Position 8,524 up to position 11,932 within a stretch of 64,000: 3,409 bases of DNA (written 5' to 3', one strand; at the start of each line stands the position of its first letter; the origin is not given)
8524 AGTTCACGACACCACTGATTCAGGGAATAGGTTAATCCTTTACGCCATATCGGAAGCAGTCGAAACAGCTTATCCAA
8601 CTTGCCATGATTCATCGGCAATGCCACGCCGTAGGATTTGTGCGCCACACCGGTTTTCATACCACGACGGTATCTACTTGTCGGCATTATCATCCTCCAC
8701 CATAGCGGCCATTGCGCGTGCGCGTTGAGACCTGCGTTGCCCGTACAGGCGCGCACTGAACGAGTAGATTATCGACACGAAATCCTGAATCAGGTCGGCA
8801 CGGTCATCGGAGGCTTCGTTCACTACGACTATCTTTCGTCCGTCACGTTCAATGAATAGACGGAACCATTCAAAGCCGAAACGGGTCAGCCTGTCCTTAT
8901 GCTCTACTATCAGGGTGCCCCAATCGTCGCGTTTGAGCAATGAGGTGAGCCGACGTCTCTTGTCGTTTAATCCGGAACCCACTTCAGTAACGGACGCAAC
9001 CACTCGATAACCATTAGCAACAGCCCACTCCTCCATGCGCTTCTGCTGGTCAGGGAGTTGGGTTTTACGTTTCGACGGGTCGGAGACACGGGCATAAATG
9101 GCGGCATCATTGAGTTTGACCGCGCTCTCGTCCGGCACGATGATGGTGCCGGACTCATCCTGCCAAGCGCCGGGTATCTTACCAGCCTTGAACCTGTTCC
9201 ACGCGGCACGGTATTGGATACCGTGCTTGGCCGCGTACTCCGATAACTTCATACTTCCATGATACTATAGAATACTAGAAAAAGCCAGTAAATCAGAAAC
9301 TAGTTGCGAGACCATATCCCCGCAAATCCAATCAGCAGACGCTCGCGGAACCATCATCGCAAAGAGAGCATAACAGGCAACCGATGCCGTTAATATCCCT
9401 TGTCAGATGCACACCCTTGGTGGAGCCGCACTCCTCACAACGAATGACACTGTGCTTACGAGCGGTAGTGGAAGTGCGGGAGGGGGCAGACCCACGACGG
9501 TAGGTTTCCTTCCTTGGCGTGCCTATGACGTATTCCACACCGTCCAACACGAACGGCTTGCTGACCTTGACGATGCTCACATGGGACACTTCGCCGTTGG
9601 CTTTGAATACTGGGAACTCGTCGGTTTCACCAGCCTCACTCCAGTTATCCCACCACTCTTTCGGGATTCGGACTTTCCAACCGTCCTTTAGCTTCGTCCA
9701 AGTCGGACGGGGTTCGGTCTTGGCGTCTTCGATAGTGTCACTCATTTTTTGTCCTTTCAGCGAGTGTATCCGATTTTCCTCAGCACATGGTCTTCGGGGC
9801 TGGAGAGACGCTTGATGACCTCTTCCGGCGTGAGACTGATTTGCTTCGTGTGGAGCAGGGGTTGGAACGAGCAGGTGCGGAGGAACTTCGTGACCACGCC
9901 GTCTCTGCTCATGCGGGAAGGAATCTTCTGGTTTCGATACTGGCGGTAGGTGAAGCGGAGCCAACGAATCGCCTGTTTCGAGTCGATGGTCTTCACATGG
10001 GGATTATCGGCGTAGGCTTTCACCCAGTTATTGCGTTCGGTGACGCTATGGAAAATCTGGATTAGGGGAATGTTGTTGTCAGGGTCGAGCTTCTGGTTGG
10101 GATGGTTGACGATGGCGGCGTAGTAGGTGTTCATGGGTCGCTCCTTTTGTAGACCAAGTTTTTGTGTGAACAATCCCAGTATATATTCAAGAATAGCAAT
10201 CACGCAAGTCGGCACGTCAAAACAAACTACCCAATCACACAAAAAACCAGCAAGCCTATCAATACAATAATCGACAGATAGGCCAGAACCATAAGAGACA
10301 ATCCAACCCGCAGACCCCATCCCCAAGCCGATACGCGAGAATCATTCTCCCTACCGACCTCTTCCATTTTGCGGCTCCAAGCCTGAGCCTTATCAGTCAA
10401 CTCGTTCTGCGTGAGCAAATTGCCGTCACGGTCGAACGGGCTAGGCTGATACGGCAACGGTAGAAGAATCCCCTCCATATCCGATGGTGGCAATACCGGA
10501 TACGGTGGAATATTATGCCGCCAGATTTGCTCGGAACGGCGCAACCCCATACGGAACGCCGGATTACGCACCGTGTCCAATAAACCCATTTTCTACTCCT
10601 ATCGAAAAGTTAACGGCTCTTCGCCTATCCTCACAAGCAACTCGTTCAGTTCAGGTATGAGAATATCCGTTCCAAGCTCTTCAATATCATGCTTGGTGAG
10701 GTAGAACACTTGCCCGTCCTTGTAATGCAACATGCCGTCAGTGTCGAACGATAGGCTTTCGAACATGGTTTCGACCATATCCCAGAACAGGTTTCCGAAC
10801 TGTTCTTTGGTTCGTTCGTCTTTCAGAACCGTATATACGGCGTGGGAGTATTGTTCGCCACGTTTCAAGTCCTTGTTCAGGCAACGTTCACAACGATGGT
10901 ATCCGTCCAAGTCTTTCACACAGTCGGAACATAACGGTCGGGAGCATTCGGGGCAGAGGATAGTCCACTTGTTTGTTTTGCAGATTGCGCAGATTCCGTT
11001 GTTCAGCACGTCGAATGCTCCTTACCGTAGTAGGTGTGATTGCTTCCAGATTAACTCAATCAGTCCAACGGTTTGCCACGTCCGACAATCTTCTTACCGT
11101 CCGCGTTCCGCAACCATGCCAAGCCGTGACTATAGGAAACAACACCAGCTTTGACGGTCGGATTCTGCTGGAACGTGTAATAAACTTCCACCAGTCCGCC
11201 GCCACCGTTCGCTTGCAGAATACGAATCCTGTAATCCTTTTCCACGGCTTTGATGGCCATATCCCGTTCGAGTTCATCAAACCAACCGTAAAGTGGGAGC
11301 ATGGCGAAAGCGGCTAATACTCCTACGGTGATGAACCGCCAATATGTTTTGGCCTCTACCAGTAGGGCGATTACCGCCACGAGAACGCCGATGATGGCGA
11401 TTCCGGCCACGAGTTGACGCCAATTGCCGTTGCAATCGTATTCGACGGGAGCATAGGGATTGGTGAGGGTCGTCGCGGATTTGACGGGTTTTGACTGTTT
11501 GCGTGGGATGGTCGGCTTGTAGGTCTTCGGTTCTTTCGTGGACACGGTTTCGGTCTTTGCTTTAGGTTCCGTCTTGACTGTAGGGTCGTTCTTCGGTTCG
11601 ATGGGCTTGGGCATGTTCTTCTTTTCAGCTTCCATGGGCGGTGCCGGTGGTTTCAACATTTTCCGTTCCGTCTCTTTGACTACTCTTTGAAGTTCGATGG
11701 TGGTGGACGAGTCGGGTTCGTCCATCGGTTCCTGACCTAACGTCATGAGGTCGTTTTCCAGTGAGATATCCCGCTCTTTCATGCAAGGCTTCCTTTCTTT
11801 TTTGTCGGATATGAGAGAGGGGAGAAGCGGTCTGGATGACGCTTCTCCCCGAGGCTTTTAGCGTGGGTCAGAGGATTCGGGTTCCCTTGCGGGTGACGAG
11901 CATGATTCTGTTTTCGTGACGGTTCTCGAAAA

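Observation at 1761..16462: Array of at least 10 near-identical promoter/operator motifs, each driving a short transcription unit of orphan small genes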

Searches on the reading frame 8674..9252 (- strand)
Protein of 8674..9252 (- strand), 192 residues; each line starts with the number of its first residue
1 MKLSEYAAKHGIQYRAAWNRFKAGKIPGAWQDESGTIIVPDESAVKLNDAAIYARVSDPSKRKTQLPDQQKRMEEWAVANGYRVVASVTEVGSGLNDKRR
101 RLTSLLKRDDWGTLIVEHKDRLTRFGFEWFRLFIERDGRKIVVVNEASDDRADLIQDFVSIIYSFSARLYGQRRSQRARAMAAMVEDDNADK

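Call 47: search_protein_families(library=pfam, proteins=[window:8674-9252:-], max_evalue=0.1)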
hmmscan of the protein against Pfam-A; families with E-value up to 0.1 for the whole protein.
window:8674-9252:- (192 aa): 1 family
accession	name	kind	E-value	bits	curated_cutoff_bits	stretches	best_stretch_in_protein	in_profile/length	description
PF00239.26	Resolvase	-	1.2e-18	68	23.3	1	50-180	1-138/145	Resolvase, N terminal domain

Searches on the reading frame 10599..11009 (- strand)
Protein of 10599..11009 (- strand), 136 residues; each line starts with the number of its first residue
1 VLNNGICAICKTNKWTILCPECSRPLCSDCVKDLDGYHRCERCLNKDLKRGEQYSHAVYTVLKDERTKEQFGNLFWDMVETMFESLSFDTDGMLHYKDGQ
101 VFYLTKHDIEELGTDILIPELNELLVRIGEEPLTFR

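Call 46: search_protein_families(library=pfam, proteins=[window:10599-11009:-], max_evalue=0.1)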
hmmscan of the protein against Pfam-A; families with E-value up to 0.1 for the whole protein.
window:10599-11009:- (136 aa): 5 families
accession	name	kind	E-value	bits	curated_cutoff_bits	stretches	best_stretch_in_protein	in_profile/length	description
PF00643.29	zf-B_box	-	0.0012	19.4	24.1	1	4-34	3-30/42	B-box zinc finger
PF22586.1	ANCHR-like_BBOX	-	0.002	18.6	27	1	7-32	2-26/39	ANCHR-like B-box zinc-binding domain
PF04438.22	zf-HIT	-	0.01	16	24.7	1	5-28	3-25/30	HIT zinc finger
PF13920.12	zf-C3HC4_3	-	0.063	13.5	27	1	5-43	3-42/49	Zinc finger, C3HC4 type (RING finger)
PF06163.17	DUF977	-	0.092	13.2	22.1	0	36-68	39-71/134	Bacterial protein of unknown function (DUF977)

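Call 75: search_protein_families(library=phrogs, proteins=[window:10599-11009:-], max_evalue=0.01)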
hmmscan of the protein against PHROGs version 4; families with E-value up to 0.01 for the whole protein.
window:10599-11009:- (136 aa): 0 families

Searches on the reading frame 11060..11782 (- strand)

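Call 46: search_protein_families(library=pfam, proteins=[window:11060-11782:-], max_evalue=0.1)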
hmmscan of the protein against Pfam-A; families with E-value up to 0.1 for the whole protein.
window:11060-11782:- (240 aa): 1 family
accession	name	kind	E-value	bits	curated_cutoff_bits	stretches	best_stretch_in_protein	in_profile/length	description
PF07291.16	MauE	-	0.029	15.1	27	1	121-169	44-93/128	Methylamine utilisation protein MauE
